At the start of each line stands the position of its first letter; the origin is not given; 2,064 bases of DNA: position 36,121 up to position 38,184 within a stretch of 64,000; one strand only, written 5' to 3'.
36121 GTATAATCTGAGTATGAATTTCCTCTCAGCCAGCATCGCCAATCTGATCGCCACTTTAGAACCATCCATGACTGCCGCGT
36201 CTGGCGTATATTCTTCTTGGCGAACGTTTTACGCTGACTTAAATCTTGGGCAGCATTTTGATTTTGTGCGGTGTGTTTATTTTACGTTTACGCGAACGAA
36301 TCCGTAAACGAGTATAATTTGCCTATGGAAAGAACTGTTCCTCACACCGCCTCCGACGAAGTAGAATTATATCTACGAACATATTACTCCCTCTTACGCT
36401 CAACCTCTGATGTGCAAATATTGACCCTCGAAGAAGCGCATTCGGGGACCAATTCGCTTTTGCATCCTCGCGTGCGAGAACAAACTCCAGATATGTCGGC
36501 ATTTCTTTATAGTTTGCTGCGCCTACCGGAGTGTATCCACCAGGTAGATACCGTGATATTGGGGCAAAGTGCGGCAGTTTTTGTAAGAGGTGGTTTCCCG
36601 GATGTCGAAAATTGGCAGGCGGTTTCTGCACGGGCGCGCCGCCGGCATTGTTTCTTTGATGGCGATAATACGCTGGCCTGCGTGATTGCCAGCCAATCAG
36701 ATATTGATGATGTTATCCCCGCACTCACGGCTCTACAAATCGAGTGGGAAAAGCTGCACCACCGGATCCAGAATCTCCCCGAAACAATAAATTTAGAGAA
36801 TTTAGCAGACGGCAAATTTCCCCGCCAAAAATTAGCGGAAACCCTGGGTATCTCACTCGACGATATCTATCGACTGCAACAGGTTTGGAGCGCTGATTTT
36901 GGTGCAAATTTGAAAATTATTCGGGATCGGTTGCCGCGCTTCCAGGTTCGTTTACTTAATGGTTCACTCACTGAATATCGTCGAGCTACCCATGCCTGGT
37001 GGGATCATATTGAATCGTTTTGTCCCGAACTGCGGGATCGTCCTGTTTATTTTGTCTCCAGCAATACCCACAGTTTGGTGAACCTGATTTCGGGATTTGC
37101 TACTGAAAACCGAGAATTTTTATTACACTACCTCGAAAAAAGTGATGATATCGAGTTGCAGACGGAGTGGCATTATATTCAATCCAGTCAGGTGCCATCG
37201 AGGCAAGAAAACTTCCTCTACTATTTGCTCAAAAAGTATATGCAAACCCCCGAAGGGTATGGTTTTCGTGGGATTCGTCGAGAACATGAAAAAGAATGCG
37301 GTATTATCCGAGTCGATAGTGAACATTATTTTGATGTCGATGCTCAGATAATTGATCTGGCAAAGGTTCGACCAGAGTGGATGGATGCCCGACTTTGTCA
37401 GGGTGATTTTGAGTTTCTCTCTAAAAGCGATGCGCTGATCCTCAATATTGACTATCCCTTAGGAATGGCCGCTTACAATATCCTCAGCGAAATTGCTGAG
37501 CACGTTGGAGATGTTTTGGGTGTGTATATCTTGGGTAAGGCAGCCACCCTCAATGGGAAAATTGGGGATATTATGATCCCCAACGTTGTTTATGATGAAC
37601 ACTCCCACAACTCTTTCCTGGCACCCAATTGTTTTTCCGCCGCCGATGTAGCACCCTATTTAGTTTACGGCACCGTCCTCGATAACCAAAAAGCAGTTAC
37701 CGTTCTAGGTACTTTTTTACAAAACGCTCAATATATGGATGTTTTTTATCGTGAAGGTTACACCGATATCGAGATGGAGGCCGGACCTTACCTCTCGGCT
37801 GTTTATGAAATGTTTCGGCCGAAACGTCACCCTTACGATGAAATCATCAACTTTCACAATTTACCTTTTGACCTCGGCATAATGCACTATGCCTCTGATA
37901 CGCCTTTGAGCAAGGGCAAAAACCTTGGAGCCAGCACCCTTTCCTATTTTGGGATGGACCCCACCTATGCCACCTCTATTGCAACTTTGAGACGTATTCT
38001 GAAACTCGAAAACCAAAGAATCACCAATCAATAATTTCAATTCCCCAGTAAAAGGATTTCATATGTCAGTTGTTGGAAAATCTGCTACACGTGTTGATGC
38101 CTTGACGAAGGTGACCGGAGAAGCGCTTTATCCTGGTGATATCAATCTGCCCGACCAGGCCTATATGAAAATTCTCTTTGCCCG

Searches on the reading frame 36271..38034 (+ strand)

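Call 10: search_protein_families(library=pfam, proteins=[window:36271-38034:+])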
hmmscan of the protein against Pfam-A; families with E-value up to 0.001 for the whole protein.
window:36271-38034:+ (587 aa): 1 family
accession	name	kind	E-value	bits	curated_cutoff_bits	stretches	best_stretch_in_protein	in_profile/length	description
PF21850.2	DUF6909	-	4.8e-229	761.6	27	1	52-578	3-535/535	Family of unknown function (DUF6909)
